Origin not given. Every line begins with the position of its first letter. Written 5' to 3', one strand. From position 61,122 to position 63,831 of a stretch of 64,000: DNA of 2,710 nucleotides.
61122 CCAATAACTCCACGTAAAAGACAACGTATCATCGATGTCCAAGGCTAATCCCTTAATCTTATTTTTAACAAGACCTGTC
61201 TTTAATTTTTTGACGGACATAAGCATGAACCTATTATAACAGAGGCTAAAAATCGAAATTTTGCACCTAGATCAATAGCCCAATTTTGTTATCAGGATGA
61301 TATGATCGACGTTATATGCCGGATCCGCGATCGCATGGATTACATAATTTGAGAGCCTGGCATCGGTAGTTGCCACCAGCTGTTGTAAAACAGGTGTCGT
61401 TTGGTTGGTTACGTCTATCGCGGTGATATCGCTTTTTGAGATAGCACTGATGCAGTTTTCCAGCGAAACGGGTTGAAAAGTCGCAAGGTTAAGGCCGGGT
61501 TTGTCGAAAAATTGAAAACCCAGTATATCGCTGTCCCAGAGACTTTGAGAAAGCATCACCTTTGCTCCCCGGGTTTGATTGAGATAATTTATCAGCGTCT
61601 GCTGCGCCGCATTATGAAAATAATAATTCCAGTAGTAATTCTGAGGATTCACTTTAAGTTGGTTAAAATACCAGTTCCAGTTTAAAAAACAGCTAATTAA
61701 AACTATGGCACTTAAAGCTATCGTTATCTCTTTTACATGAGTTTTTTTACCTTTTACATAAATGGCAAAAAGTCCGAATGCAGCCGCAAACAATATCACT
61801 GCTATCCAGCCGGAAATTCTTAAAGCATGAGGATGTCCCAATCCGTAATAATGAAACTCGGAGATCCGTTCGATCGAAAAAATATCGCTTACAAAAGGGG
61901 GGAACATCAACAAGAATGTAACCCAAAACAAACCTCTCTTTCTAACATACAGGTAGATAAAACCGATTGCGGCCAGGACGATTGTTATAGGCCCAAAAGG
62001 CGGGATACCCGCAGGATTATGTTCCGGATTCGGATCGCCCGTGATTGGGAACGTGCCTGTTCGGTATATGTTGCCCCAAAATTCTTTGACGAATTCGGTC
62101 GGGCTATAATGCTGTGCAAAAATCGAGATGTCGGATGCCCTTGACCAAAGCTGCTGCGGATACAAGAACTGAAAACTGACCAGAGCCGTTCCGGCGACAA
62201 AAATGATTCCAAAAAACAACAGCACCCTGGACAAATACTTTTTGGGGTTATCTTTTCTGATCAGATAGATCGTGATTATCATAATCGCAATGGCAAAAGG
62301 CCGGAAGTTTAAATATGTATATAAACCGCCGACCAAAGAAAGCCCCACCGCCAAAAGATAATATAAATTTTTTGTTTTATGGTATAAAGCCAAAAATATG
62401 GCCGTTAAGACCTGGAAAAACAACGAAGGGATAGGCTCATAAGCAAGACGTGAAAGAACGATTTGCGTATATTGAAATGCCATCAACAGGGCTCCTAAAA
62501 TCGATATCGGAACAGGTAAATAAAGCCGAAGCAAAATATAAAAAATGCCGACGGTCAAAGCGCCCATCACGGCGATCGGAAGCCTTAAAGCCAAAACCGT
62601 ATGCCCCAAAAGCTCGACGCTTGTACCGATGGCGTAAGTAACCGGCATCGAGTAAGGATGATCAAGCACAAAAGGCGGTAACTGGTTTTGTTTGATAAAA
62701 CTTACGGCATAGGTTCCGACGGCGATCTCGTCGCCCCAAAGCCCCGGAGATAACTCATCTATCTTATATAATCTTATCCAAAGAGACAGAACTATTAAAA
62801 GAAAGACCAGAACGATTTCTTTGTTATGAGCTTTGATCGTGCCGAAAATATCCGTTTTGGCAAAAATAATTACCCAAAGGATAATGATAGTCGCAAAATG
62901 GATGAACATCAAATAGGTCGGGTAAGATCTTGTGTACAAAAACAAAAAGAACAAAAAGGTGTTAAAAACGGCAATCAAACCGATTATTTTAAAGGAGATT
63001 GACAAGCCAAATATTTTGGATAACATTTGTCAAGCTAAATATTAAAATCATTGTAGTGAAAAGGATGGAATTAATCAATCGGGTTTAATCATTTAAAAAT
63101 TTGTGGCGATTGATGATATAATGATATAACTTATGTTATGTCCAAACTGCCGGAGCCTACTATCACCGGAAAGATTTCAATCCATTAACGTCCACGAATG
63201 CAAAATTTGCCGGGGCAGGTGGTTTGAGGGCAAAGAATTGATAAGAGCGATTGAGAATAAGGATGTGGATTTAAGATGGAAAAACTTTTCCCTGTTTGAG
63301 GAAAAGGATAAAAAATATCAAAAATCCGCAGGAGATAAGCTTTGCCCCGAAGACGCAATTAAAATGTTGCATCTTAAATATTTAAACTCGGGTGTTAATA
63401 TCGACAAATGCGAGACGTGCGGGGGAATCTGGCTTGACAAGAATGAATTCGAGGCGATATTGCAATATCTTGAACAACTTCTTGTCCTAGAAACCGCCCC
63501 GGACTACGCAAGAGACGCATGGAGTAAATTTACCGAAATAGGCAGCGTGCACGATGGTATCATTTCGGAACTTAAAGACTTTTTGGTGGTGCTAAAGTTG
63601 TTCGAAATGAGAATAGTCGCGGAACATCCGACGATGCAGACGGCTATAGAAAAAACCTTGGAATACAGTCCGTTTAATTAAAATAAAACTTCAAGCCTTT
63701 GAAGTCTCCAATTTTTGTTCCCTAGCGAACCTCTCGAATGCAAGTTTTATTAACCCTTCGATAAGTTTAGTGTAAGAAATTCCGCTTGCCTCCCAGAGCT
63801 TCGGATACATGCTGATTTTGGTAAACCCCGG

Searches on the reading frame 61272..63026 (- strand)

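Call 9: search_protein_families(library=pfam, proteins=[window:61272-63026:-], max_evalue=0.001)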
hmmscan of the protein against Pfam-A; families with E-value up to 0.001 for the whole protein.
window:61272-63026:- (584 aa): 1 family
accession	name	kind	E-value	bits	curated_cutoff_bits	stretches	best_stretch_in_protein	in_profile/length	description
PF13231.12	PMT_2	-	3.5e-09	37.5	26.1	1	123-275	2-148/160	Dolichyl-phosphate-mannose-protein mannosyltransferase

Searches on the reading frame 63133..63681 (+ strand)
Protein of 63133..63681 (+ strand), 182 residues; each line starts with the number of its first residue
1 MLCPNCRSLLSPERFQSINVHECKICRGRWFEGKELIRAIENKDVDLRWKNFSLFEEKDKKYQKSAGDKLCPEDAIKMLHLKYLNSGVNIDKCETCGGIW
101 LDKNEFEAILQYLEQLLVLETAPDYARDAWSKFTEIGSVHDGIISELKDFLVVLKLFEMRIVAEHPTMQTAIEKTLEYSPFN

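Call 50: search_protein_families(library=pfam, proteins=[window:63133-63681:+], max_evalue=0.001)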
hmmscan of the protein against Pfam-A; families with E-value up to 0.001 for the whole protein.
window:63133-63681:+ (182 aa): 1 family
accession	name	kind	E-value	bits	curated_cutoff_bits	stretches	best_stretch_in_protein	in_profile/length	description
PF13453.11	Zn_ribbon_TFIIB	-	1.1e-21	76.3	22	2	71-111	2-40/41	Transcription factor zinc-finger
